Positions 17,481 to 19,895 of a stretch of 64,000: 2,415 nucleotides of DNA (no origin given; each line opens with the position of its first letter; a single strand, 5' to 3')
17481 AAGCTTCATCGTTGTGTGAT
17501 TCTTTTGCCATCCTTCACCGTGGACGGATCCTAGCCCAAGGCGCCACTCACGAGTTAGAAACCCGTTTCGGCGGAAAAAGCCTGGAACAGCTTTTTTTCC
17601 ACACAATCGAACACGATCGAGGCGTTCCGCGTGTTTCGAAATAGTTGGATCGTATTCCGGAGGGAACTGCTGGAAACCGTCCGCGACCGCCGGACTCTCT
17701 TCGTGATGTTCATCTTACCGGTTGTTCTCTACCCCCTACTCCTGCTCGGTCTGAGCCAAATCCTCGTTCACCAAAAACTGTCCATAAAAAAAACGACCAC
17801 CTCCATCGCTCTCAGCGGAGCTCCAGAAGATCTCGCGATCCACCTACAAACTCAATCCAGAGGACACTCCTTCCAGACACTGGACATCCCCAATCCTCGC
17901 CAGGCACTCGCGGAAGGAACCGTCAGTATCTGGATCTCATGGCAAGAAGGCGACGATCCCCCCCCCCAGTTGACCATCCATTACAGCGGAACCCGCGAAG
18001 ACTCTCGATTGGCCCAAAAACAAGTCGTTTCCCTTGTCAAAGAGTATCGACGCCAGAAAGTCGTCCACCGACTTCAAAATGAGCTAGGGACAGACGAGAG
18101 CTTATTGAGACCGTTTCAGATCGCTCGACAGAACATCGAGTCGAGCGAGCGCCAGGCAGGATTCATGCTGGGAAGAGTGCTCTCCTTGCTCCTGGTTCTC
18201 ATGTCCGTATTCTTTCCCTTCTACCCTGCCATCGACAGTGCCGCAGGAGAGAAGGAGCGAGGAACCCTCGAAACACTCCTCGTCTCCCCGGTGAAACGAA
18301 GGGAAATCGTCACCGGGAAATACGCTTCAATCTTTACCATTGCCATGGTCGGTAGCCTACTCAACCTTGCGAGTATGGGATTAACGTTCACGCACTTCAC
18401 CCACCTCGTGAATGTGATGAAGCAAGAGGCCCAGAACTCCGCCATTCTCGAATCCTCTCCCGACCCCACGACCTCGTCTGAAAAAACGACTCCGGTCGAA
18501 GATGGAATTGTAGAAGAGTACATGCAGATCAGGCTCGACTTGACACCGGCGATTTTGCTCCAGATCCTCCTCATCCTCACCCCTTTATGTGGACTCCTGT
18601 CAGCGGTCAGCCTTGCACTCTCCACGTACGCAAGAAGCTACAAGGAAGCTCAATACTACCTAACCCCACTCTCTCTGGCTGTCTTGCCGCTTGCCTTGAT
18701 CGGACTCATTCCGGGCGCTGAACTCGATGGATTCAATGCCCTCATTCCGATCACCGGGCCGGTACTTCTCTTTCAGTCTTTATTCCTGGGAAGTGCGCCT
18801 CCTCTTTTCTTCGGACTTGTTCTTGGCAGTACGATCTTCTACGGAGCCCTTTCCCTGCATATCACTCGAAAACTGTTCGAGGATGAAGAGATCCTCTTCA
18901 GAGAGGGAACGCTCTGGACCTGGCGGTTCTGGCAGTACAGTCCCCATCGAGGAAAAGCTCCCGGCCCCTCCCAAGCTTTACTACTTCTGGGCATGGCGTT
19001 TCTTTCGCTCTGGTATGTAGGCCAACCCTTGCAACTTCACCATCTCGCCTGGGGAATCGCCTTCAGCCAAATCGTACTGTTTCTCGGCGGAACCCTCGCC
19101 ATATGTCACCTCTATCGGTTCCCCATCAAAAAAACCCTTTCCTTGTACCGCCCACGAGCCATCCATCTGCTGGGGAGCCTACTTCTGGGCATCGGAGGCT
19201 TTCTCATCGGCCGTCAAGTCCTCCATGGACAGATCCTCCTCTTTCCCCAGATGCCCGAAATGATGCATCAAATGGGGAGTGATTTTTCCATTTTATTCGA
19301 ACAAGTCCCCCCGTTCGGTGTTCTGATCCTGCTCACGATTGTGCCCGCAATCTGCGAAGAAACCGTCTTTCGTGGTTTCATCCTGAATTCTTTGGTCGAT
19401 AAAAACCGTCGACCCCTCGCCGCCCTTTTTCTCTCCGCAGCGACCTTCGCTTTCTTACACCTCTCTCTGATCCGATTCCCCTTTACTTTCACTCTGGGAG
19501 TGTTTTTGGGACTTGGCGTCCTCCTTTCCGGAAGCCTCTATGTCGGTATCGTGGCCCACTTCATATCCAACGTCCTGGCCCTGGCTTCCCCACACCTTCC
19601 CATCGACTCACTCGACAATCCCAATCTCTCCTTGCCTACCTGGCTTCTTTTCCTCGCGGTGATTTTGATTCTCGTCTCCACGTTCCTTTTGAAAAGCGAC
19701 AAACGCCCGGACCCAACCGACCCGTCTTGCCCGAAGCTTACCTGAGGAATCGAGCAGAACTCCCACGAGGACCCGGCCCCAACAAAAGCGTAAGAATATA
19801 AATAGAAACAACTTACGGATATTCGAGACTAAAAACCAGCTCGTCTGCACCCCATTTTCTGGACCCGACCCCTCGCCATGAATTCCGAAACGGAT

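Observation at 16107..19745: Orphan QueE-like radical SAM enzyme tightly linked to an ABC ATPase and an ABC-2 permease::CPBP protease fusion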

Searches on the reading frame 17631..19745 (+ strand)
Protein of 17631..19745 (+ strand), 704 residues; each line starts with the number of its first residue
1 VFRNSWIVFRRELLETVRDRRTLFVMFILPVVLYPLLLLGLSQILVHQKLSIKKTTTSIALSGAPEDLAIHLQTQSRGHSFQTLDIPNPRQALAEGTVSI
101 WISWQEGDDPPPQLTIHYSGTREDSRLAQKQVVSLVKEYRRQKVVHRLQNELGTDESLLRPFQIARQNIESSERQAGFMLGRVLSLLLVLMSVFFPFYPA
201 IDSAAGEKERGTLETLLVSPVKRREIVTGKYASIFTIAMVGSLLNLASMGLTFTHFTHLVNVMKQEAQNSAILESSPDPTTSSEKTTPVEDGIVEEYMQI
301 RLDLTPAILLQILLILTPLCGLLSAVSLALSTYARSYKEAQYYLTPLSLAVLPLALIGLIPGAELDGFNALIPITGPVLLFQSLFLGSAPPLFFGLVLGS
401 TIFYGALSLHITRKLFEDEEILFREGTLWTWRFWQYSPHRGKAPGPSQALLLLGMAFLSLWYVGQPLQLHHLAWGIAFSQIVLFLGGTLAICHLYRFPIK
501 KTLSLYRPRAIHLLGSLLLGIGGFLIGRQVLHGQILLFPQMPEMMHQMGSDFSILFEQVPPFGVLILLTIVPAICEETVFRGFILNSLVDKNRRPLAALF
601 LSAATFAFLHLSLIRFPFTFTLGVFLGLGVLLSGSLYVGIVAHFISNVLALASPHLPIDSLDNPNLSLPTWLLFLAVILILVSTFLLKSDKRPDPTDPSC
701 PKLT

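Call 7: search_protein_families(library=pfam, proteins=[window:17631-19745:+], max_evalue=0.01)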
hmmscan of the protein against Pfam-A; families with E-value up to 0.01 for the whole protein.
window:17631-19745:+ (704 aa): 5 families
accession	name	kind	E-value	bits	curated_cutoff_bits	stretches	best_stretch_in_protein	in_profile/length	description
PF12679.13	ABC2_membrane_2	-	5.4e-20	72.2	27.2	1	6-353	1-198/283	ABC-2 family transporter protein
PF12698.13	ABC2_membrane_3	-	5.1e-18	65.7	31.6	1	20-408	1-345/347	ABC-2 family transporter protein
PF02517.21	Rce1-like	-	2e-17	63.7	22.4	1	562-648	5-92/93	Type II CAAX prenyl endopeptidase Rce1-like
PF13346.12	ABC2_membrane_5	-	9.4e-06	25.7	25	1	184-248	35-99/205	ABC-2 family transporter protein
PF12730.13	ABC2_membrane_4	-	0.00016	22.2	27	1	182-252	50-120/179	ABC-2 family transporter protein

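Call 8: search_protein_families(library=ncbifam, proteins=[window:17631-19745:+], max_evalue=0.01)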
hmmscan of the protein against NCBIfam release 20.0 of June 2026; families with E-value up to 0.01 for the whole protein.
window:17631-19745:+ (704 aa): 8 families
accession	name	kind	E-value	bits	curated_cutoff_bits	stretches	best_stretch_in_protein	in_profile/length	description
NF041647.1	ABC_perm_CPBP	equivalog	3.9e-173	577.6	435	1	2-652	2-632/636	ABC transporter permease subunit/CPBP intramembrane protease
NF040589.1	CPBP_Synerg_MrtS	equivalog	1e-07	32.3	130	1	569-650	80-163/170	Synerg-CTERM system glutamic-type intramembrane protease MrtS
NF038293.1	permease_SagH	equivalog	6e-07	28.6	450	1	9-57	5-52/370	SagH family ABC transporter permease subunit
NF046050.1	CPBP_fam_MroQ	equivalog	3e-05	23.6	270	1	477-649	43-219/243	intramembrane glutamic endopeptidase MroQ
TIGR04162.1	exo_VPEID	exception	6.3e-05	22.1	150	1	505-649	375-502/516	exosortase E/protease, VPEID-CTERM system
TIGR03518.1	ABC_perm_GldF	equivalog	0.0004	20.4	288.5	1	193-241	60-110/240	gliding motility-associated ABC transporter permease subunit GldF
NF033192.3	CPBP_JDVT_MrtJ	equivalog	0.00047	20.8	75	1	565-652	2-97/98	JDVT-CTERM system glutamic-type intramembrane protease MrtJ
TIGR03008.1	pepcterm_CAAX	equivalog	0.00097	19.1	81.05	1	500-649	57-208/222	CAAX prenyl protease-related protein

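Call 21: find_homologous_proteins(query=window:17631-19742:+, max_evalue=1e-10)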
Query window:17631-19742:+ (704 aa): 1293 proteins with E <= 1e-10 among 8000 candidates; the best 120 are listed.
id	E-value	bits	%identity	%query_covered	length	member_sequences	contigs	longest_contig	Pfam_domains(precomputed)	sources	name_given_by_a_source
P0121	0.0e+0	1491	100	96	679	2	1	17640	PF13346.13,PF12679.14,PF02517.22,PF12698.14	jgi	jgi:sodium transport system permease protein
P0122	1.5e-141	491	41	94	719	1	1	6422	PF12679.14,PF02517.22,PF12698.14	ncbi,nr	ncbi:MAG: CPBP family intramembrane metalloprotease [Planctomycetes bacterium]|nr:CPBP family intram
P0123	6.4e-136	473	40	92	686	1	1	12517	PF12679.14,PF02517.22,PF12698.14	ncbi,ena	-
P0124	1.3e-121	426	37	92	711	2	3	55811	PF12679.14,PF02517.22,PF12698.14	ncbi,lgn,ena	-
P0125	1.1e-116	409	35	96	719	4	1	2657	PF12679.14,PF02517.22,PF12698.14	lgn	-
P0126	2.4e-110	388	33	59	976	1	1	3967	PF25168.2,PF24805.2,PF02517.22,PF24817.2,PF12698.14,PF23393.3,PF12679.14,PF00400.39,PF23414.2,PF23775.2,PF25174.2,PF24814.2,PF23381.2,PF25173.2,PF25171.2,PF25175.2,PF24796.2,PF24780.2,PF23409.2,PF25172.2,PF25391.2,PF23869.2,PF24807.2,PF25047.1,PF26550.2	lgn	-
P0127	1.6e-106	376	35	57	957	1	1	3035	PF23410.5,PF25174.2,PF24814.2,PF23381.2,PF25173.2,PF02517.22,PF24817.2,PF12698.14,PF23409.2,PF12679.14,PF24807.2,PF25047.1,PF00400.39,PF23414.2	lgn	-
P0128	2.4e-103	365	36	77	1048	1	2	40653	PF12679.14,PF02517.22,PF12698.14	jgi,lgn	jgi:sodium transport system permease protein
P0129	1.1e-100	356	37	41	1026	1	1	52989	PF12679.14,PF02517.22,PF12698.14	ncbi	-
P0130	3.7e-98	348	32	49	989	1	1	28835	PF12679.14,PF02517.22,PF12698.14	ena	-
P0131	1.2e-93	333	33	95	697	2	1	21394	PF12679.14,PF02517.22,PF12698.14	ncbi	-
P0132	1.2e-93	333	36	93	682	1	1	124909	PF13346.13,PF12679.14,PF01061.30,PF02517.22,PF12698.14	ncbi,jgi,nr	ncbi:MAG: CPBP family intramembrane metalloprotease [Planctomycetes bacterium]|nr:CPBP family intram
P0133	9.9e-93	330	34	92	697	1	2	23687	PF12679.14,PF02517.22,PF12698.14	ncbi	-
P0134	2.1e-91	326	34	76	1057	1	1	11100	PF12679.14,PF02517.22,PF12698.14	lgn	-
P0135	3.4e-88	315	31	96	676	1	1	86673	PF12679.14,PF01061.30,PF02517.22,PF12698.14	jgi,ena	-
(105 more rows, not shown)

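Call 23: find_related_loci(query=A1, collection=genome_contigs, flank=6000)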
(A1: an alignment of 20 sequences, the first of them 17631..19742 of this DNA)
Query A1 (704 aa) in genome_contigs; peptide patterns used: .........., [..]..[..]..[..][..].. (x = any residue, [..] = any of these).
600 stretches matched a pattern (row limit reached: there are more); 580 encode a relative of the query (tblastn E <= 1e-3); the best 80 are kept; 80 distinct loci.
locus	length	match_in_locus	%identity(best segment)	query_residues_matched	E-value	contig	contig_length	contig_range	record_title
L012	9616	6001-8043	29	3-701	2e-90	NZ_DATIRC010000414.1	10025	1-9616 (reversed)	MAG: Romboutsia sp. isolate SMAG_U15893 k141_488873, whole genome shotgun sequence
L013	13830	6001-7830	32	7-647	1e-83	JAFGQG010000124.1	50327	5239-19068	MAG: bacterium isolate Zod_Metabat.733 k87_9838141, whole genome shotgun sequence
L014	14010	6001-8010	29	8-698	6e-81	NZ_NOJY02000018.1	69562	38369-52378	Romboutsia weinsteinii strain CCRI-19649 CCRI-19649_NODE_18_length_69562_cov_181.743, whole genome shotgun sequence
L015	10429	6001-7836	30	8-647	2e-80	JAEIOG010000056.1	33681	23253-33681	MAG: Phycisphaerae bacterium isolate MAG24 NODE_1031_length_33681_cov_1088.343501, whole genome shotgun sequence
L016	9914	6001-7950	29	8-647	5e-80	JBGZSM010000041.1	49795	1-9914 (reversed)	MAG: Filifactoraceae bacterium isolate D-73_MAG_2 D-73__65741, whole genome shotgun sequence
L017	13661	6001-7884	32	8-671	8e-80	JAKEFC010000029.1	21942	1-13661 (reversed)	MAG: Planctomycetota bacterium isolate PMV_2.27 PMV_2.27.k101_239627, whole genome shotgun sequence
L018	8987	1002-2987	33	2-655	2e-79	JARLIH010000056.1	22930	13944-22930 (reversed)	MAG: Isosphaeraceae bacterium isolate MAG_BA398 MetaBAT2_Bin_398_Anoxic_k141_258551, whole genome shotgun sequence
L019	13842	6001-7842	31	10-657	1e-78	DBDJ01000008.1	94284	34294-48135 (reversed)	MAG TPA_asm: Lachnospiraceae bacterium UBA935 UBA935_contig_6334, whole genome shotgun sequence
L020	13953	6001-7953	33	2-651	2e-78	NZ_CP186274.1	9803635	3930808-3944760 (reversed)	Singulisphaera sp. PoT chromosome, complete genome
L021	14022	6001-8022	30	6-696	2e-76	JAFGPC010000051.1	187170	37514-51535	MAG: Sedimentisphaerales bacterium isolate Zod_Metabat.67 k87_3137264, whole genome shotgun sequence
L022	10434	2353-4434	30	8-701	2e-76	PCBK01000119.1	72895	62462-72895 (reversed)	MAG: Deltaproteobacteria bacterium isolate NP119 MHASMcontig_1088344, whole genome shotgun sequence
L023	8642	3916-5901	29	3-697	6e-76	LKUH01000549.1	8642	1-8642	MAG: Candidatus Cloacimonas sp. SDB scaffold-9954, whole genome shotgun sequence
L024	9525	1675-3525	29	2-647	4e-75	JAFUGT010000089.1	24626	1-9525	MAG: Lachnospiraceae bacterium isolate RGIG4480 Roe_deer_Omasum.Co__c619332, whole genome shotgun sequence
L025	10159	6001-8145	28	2-697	1e-73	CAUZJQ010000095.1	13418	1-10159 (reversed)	MAG: Lentisphaeria bacterium isolate CB21_323.87 genome assembly, contig: Ga0302123_10002185, whole genome shotgun seque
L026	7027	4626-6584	28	8-699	6e-73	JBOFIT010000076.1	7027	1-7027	MAG: Cellulosilyticaceae bacterium isolate WFFMC_MAG_013 k139_306786_flag=0_multi=12.2285_len=7027, whole genome shotgun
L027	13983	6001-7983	27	9-657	7e-73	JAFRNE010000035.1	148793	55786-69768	MAG: Eubacterium sp. isolate RGIG2622 Goat_Omasum-1__c646433, whole genome shotgun sequence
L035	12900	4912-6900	28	9-697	2e-69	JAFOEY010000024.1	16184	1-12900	MAG: Lachnospiraceae bacterium isolate RGIG406 Dairy_cattle_Colon-5__c366, whole genome shotgun sequence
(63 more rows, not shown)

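Call 25: find_encoding_contigs(protein=P0122, flank=6000, max_places=2)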
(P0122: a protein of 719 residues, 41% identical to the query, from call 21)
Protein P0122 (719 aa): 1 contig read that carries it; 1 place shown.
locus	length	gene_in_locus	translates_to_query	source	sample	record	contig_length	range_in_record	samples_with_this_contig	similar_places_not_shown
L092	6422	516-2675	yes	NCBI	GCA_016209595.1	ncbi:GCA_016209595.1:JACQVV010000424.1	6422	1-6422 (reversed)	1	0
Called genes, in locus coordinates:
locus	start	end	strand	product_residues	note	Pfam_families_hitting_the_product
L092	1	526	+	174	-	PF00005:ABC_tran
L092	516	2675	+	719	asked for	PF12679:ABC2_membrane_2, PF12698:ABC2_membrane_3, PF02517:Rce1-like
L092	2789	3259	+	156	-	PF00383:dCMP_cyt_deam_1, PF14437:MafB19-deam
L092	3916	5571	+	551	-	PF05496:RuvB_N (weak), PF13177:DNA_pol3_delta2, PF00004:AAA, PF07728:AAA_5 (weak), PF13401:AAA_22 (weak), PF22608:DNAX_ATPase_lid, PF12169:DNA_pol3_gamma3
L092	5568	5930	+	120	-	PF02575:YbaB_DNA_bd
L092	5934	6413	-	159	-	PF07977:FabA, PF22818:ApeI-like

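Call 26: find_encoding_contigs(protein=P0124, flank=6000, max_places=2)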
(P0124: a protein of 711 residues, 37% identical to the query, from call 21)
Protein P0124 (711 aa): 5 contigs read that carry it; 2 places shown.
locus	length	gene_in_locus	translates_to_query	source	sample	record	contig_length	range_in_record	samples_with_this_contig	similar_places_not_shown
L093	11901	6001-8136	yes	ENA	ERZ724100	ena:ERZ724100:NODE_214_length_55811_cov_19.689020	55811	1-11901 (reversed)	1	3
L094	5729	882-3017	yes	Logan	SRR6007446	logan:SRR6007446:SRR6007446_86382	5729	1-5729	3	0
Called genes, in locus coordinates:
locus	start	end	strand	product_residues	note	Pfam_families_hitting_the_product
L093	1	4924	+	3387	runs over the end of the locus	-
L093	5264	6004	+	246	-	PF00005:ABC_tran, PF13304:AAA_21 (weak)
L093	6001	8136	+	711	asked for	PF12679:ABC2_membrane_2, PF12698:ABC2_membrane_3, PF02517:Rce1-like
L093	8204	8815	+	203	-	-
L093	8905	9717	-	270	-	-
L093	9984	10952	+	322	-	PF01839:FG-GAP (faint), PF13517:FG-GAP_3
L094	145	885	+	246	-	PF00005:ABC_tran, PF13304:AAA_21 (weak)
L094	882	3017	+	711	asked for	PF12679:ABC2_membrane_2, PF12698:ABC2_membrane_3, PF02517:Rce1-like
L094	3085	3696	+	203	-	-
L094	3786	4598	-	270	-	-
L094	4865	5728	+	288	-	?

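Call 27: find_encoding_contigs(protein=P0132, flank=6000, max_places=2)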
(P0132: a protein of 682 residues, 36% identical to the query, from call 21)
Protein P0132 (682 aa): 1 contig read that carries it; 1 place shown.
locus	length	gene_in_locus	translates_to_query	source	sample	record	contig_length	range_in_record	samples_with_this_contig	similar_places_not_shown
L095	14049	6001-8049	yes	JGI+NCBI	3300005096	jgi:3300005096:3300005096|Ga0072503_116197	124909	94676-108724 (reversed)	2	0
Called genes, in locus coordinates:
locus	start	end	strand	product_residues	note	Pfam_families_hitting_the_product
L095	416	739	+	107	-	PF03091:CutA1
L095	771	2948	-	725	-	PF07090:GATase1_like (weak)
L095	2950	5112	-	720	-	PF07584:BatA, PF13519:VWA_2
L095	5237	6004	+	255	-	PF00005:ABC_tran, PF13304:AAA_21 (weak)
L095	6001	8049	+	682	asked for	PF12679:ABC2_membrane_2, PF12698:ABC2_membrane_3, PF01061:ABC2_membrane (weak), PF13346:ABC2_membrane_5 (weak), PF02517:Rce1-like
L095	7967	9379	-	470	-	PF07690:MFS_1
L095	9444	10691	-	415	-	PF03130:HEAT_PBS (faint), PF13646:HEAT_2 (weak)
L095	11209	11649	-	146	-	-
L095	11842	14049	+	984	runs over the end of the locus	PF00684:DnaJ_CXXCXGXG (faint)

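Call 39: find_encoding_contigs(protein=P0131, flank=6000, max_places=2)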
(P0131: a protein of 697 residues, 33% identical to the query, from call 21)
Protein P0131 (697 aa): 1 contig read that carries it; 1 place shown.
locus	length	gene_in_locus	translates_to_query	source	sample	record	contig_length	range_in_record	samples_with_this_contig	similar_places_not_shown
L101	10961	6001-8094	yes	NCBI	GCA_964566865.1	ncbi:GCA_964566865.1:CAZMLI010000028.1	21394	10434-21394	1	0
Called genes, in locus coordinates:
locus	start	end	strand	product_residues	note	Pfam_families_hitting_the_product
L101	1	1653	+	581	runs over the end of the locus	PF00664:ABC_membrane, PF00005:ABC_tran, PF02463:SMC_N (faint), PF13191:AAA_16 (faint), PF13401:AAA_22 (weak)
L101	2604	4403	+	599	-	PF03190:Thioredox_DsbH, PF13899:Thioredoxin_7, PF13098:Thioredoxin_2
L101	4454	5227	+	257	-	PF04055:Radical_SAM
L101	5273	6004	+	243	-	PF00005:ABC_tran, PF13304:AAA_21 (faint)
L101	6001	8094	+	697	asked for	PF12679:ABC2_membrane_2, PF12698:ABC2_membrane_3, PF02517:Rce1-like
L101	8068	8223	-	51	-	-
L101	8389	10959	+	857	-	?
